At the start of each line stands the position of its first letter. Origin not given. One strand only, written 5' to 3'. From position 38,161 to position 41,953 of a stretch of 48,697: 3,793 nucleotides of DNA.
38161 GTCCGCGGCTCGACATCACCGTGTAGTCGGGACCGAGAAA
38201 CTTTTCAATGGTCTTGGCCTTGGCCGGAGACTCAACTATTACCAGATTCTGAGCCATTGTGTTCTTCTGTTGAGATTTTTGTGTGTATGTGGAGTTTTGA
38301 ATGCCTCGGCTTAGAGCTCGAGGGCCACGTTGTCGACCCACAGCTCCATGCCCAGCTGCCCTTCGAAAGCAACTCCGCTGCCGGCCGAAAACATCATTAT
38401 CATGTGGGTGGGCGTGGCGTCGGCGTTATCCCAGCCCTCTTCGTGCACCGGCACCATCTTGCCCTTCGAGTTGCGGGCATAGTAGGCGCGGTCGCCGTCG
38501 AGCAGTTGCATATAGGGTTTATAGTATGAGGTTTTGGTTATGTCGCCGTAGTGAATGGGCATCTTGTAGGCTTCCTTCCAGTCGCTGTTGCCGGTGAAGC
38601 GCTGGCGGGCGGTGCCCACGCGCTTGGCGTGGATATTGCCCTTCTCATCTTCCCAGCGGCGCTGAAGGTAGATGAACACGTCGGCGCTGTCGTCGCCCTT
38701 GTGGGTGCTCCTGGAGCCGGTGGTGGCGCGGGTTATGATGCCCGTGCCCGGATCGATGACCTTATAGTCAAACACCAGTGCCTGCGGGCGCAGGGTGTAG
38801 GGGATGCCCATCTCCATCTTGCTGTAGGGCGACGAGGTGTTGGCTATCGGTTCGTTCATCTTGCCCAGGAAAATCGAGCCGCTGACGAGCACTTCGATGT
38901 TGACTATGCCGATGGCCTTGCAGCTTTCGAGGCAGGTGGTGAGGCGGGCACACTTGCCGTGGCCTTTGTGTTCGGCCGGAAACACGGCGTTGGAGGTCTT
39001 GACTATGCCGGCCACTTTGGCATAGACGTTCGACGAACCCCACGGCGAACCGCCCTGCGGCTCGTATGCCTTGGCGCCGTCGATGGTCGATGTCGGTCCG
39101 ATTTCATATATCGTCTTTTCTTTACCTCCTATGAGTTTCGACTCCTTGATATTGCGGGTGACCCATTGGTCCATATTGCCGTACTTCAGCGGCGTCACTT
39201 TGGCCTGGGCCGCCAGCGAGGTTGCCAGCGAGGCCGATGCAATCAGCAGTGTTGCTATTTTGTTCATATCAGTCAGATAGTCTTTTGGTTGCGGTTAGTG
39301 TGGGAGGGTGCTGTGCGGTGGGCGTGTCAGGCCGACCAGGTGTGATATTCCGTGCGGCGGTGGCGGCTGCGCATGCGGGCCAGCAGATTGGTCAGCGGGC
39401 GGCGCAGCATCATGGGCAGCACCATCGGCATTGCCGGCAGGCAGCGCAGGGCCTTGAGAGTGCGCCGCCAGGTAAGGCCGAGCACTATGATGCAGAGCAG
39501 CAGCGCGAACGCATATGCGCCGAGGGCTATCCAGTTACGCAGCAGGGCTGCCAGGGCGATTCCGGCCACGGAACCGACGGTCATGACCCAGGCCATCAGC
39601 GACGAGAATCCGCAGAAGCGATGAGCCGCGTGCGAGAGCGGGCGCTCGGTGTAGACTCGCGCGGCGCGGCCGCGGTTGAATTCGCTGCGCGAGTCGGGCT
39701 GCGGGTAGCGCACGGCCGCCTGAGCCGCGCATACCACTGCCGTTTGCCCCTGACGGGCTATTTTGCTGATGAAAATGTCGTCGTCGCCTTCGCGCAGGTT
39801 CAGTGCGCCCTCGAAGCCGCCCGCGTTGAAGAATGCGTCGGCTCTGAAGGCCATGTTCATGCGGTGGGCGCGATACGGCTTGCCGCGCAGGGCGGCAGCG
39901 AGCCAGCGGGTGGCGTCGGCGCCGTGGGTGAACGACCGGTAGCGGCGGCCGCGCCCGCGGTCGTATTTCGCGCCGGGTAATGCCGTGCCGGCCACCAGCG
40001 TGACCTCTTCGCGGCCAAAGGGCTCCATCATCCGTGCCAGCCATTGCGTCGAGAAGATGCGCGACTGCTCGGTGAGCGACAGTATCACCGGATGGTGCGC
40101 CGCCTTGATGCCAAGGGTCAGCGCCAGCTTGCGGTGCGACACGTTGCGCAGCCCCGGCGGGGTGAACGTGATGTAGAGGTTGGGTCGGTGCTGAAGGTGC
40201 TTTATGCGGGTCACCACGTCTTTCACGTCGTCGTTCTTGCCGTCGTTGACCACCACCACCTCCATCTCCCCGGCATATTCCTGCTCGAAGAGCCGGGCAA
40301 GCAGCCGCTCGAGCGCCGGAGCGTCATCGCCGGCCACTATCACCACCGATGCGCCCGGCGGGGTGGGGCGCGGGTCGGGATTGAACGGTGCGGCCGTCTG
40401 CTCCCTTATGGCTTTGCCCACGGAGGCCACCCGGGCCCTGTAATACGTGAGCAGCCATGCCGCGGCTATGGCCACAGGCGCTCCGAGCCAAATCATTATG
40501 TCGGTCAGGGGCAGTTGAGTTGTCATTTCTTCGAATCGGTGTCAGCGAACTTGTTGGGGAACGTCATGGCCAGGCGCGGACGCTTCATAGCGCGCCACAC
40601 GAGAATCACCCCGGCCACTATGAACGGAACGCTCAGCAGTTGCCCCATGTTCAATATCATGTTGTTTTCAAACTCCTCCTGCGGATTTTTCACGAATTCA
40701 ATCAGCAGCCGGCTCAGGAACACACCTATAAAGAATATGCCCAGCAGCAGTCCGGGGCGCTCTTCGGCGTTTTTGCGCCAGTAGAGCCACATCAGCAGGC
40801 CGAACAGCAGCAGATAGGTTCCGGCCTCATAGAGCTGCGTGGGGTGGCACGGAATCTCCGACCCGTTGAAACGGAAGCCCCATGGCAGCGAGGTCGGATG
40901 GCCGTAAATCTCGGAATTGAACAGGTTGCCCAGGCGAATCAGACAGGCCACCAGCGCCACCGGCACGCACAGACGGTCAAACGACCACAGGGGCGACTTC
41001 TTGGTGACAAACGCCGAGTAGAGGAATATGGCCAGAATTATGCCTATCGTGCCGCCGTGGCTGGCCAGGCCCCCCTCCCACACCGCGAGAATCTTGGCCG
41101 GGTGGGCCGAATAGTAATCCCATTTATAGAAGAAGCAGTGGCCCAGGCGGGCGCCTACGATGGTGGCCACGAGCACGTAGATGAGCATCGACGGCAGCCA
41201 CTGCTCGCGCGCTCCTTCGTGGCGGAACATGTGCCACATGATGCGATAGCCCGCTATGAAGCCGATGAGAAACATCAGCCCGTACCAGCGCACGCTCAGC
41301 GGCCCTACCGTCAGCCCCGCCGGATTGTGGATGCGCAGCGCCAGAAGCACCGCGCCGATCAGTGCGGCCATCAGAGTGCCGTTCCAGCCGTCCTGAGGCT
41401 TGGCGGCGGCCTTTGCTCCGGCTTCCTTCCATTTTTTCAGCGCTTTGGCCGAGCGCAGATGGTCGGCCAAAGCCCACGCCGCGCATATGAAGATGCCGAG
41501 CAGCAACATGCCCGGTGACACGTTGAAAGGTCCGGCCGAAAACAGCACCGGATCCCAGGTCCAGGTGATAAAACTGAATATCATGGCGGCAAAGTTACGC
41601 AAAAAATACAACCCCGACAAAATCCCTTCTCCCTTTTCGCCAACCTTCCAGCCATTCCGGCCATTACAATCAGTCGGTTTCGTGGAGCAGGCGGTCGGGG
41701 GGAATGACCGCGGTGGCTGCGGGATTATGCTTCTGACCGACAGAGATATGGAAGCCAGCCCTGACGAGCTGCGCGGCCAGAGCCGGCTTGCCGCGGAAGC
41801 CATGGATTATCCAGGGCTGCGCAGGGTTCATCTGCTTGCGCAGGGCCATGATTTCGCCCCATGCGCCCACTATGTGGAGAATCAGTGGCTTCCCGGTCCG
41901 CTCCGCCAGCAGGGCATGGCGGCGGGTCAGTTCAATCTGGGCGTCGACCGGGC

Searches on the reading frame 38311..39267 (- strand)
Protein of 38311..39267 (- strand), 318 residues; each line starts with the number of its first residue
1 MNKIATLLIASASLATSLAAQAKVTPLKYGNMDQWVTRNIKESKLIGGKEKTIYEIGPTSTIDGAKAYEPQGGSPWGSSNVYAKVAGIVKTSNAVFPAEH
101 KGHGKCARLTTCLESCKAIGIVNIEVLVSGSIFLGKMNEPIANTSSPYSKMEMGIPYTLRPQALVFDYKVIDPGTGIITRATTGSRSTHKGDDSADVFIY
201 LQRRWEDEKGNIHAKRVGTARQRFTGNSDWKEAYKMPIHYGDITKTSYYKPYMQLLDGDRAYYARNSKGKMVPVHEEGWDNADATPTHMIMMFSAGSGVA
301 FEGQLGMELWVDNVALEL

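Call 77: search_protein_families(library=pfam, proteins=[window:38311-39267:-], max_evalue=0.0001)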
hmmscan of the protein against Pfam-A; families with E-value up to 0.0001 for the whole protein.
window:38311-39267:- (318 aa): 1 family
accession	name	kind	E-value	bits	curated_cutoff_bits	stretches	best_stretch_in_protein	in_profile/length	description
PF13201.12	PCMD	-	2.6e-24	86.7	28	1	70-316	26-233/234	Putative carbohydrate metabolism domain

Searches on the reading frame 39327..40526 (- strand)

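Call 78: search_protein_families(library=pfam, proteins=[window:39327-40526:-], max_evalue=0.0001)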
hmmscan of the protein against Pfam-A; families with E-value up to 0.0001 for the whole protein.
window:39327-40526:- (399 aa): 3 families
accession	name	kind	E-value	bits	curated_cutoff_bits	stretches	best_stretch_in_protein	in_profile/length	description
PF00535.33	Glycos_transf_2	-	7.1e-08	33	23.3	1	60-197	1-130/168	Glycosyl transferase family 2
PF13641.12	Glyco_tranf_2_3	-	3.5e-05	24.4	27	1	57-292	1-229/230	Glycosyltransferase like family 2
PF13506.12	Glyco_transf_21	-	6.4e-05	22.9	21.7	0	131-278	17-158/174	Glycosyl transferase family 21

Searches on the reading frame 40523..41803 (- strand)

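Call 78: search_protein_families(library=pfam, proteins=[window:40523-41803:-], max_evalue=0.0001)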
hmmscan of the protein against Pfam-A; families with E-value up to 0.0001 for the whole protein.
window:40523-41803:- (426 aa): 1 family
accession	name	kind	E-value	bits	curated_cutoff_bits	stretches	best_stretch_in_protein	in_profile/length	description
PF01790.23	LGT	-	1.3e-67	228.1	24.9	1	164-403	4-239/240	Prolipoprotein diacylglyceryl transferase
